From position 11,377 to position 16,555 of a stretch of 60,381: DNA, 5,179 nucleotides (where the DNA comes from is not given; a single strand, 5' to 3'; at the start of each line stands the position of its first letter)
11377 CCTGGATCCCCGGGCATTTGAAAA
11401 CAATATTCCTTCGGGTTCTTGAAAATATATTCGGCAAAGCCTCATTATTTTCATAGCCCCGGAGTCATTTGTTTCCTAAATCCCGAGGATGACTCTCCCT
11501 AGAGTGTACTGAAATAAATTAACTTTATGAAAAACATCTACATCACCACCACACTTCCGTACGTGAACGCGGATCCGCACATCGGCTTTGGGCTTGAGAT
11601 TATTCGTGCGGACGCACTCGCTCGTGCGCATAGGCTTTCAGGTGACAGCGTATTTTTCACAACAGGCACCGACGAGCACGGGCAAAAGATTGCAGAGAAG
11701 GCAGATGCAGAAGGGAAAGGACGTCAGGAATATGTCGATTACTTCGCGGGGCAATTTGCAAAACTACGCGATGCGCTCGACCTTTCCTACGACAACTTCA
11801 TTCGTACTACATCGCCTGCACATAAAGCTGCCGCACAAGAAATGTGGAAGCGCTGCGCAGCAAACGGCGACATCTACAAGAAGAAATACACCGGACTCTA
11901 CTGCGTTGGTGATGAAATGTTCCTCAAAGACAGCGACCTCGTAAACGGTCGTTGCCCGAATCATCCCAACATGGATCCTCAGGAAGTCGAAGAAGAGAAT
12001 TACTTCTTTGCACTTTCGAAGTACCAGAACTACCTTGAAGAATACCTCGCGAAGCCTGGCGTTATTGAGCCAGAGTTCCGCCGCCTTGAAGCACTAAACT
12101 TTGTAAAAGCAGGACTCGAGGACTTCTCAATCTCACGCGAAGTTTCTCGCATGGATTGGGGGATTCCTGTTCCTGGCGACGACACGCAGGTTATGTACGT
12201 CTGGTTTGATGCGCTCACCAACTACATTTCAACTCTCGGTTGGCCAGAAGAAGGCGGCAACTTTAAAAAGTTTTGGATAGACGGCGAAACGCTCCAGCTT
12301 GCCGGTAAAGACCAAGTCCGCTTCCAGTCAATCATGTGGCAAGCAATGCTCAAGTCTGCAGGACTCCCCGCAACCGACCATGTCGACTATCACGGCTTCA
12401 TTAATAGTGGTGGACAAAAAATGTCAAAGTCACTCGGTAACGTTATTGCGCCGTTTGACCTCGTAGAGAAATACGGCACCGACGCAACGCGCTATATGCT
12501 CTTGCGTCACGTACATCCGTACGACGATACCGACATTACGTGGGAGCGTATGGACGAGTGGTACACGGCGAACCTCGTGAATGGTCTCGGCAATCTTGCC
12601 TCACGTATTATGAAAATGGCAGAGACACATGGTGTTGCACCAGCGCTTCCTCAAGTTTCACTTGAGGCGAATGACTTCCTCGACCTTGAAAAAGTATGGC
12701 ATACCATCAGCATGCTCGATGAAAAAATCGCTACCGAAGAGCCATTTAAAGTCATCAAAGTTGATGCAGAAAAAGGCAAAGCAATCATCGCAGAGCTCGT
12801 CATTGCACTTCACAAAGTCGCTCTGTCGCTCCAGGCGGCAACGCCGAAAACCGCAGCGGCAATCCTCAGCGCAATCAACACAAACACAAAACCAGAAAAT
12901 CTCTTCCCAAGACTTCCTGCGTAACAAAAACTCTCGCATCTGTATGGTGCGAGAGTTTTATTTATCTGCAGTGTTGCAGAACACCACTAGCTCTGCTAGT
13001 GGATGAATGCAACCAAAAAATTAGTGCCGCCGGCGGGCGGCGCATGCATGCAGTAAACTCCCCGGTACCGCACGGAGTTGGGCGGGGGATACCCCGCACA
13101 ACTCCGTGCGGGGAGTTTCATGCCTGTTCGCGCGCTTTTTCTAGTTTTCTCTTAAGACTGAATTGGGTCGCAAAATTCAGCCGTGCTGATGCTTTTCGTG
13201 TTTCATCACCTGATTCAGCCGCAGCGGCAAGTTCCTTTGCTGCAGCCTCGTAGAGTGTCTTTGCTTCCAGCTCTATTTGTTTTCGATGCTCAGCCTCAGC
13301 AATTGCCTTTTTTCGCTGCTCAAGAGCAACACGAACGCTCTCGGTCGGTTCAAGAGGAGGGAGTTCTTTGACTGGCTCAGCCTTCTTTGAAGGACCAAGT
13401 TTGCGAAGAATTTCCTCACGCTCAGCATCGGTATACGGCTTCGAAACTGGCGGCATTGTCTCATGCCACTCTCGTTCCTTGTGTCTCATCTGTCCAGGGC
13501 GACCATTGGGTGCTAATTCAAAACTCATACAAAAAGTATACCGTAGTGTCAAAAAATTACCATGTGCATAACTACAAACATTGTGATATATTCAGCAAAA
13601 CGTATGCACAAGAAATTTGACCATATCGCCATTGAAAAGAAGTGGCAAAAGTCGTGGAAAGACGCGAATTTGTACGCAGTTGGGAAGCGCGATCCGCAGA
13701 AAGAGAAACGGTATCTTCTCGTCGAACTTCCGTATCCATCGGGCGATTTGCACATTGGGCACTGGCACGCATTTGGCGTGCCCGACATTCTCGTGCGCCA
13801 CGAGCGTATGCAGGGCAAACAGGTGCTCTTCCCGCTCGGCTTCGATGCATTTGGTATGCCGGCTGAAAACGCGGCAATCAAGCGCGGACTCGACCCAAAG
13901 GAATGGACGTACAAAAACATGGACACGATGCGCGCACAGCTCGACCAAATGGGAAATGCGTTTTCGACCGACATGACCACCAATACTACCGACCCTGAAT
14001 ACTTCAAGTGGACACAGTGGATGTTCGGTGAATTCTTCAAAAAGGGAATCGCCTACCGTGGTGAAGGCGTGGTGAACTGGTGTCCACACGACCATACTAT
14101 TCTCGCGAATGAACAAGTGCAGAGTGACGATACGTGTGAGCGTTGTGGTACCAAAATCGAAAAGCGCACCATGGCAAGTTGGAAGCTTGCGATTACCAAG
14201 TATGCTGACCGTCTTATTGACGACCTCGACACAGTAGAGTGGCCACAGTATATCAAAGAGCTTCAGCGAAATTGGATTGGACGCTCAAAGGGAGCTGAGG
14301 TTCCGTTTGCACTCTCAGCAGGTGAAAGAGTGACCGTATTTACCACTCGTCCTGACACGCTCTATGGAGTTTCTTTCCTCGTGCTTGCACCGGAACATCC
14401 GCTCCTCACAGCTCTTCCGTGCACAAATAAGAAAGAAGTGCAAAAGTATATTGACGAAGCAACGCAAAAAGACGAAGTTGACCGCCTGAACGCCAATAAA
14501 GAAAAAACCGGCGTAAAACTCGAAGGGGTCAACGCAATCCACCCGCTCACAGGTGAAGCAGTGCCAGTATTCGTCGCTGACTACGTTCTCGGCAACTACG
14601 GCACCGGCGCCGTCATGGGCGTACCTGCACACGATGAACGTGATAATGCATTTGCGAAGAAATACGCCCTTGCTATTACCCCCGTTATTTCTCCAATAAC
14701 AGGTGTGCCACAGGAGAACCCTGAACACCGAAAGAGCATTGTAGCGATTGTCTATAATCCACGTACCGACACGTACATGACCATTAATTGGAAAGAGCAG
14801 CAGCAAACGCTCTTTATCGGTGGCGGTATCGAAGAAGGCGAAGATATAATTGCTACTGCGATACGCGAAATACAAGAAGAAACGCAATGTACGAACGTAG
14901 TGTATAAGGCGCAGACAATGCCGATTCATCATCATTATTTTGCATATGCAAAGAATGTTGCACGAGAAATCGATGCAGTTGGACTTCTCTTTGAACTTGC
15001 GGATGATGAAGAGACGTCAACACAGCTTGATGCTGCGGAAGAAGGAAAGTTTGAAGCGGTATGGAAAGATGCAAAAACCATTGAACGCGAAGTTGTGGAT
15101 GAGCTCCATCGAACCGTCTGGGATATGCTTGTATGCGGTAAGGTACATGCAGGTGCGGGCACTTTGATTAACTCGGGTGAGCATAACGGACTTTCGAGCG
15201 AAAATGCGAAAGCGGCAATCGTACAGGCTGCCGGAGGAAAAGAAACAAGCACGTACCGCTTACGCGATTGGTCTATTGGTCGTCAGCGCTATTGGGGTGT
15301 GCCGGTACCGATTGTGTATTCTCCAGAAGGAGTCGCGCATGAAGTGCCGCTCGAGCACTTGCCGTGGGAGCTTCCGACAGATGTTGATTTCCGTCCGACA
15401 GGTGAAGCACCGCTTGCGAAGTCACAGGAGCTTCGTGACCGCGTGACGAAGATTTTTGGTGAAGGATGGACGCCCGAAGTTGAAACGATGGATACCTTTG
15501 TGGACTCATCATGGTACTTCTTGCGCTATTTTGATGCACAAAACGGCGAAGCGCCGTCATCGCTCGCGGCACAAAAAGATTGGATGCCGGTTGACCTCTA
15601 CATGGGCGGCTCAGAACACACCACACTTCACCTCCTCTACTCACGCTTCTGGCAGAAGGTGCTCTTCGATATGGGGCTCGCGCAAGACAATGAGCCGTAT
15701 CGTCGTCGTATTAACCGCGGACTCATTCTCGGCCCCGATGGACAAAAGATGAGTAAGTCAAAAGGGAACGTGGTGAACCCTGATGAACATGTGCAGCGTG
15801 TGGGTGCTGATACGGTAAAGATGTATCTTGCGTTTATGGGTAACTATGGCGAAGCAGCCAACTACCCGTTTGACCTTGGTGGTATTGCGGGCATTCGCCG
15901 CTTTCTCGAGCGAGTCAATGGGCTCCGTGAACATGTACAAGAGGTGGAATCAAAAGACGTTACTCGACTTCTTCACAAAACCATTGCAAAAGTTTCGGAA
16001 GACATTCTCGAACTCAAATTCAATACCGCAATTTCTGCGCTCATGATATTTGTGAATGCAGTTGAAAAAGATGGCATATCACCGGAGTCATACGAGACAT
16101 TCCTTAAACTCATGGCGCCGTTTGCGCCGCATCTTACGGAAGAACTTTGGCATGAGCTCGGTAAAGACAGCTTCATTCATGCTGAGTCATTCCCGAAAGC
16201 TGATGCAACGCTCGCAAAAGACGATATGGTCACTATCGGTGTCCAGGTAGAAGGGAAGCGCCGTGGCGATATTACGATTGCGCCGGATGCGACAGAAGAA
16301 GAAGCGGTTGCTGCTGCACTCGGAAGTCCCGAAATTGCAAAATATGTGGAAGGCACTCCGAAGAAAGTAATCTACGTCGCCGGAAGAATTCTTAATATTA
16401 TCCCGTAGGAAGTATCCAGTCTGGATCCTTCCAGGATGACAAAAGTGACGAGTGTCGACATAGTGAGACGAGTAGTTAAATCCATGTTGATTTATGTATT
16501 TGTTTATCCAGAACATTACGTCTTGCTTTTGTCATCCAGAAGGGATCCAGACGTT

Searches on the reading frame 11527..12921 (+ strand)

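Call 12: search_protein_families(library=pfam, proteins=[window:11527-12921:+], max_evalue=0.001)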
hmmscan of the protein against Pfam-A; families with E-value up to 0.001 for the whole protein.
window:11527-12921:+ (465 aa): 4 families
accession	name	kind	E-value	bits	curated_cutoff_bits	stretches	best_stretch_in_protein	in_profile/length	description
PF09334.17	tRNA-synt_1g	-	1.5e-98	330.6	20.1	2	153-362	177-391/391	tRNA synthetases class I (M)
PF00133.28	tRNA-synt_1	-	1.8e-28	99.9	22.7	2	219-328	295-404/414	tRNA synthetases class I (I, L, M and V)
PF01406.26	tRNA-synt_1e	-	2.8e-11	43.8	27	1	288-328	243-283/301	tRNA synthetases class I (C) catalytic domain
PF01921.24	tRNA-synt_1f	-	3.1e-06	26.8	27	1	277-338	261-321/360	tRNA synthetases class I (K)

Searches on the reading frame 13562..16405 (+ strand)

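Call 12: search_protein_families(library=pfam, proteins=[window:13562-16405:+], max_evalue=0.001)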
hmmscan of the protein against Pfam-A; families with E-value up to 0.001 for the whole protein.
window:13562-16405:+ (948 aa): 5 families
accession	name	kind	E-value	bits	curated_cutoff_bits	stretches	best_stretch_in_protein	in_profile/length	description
PF13603.12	tRNA-synt_1_2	-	1.7e-60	204.2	25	1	236-383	1-147/185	Leucyl-tRNA synthetase, editing domain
PF00133.28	tRNA-synt_1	-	2.7e-47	161.9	22.7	2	27-260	1-246/414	tRNA synthetases class I (I, L, M and V)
PF09334.17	tRNA-synt_1g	-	1.2e-29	103.7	20.1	2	55-212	6-172/391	tRNA synthetases class I (M)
PF08264.19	Anticodon_1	-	3.9e-20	72.7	25.1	1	800-913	4-145/148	Anticodon-binding domain of tRNA ligase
PF00293.34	NUDIX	-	1.8e-08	34.9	21.1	1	389-507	2-118/134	NUDIX domain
